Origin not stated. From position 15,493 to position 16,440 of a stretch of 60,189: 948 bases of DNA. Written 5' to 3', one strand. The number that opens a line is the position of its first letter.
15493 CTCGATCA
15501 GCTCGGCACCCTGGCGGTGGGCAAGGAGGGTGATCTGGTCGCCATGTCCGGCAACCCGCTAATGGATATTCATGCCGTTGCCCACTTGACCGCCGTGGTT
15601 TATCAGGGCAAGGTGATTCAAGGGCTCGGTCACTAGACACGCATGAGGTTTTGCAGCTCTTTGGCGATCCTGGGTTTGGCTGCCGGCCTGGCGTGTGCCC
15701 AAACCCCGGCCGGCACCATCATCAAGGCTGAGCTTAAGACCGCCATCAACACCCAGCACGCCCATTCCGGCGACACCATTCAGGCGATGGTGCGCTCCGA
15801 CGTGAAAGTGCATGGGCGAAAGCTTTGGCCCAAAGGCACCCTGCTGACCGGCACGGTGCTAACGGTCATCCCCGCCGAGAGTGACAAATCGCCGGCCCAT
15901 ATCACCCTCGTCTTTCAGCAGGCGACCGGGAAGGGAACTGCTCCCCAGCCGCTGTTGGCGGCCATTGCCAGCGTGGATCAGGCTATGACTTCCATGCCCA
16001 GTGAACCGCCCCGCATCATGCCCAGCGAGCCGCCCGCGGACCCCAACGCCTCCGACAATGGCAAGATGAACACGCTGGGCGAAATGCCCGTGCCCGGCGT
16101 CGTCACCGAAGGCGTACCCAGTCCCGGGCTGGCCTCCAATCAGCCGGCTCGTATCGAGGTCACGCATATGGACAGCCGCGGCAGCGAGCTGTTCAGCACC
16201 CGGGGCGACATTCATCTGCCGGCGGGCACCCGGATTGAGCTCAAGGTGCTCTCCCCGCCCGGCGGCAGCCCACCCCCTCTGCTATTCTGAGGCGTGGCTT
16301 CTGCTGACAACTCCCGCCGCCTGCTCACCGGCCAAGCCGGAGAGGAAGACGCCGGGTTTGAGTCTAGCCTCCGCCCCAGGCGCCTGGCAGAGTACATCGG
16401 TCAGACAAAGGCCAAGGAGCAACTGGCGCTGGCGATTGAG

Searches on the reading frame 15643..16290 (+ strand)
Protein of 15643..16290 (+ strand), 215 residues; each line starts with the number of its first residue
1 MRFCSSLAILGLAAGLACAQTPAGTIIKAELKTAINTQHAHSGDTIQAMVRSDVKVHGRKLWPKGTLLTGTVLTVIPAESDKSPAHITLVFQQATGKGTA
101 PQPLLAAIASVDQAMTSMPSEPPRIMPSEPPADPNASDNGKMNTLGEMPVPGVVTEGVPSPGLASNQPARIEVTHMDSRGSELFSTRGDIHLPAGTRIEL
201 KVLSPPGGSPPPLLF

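Call 75: search_protein_families(library=pfam, proteins=[window:15643-16290:+], max_evalue=0.001)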
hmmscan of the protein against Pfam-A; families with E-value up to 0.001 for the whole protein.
window:15643-16290:+ (215 aa): 1 family
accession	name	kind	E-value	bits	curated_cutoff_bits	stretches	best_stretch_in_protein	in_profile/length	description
PF03743.19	TrbI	-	1.2e-05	25.7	35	1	22-72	3-53/188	Bacterial conjugation TrbI-like protein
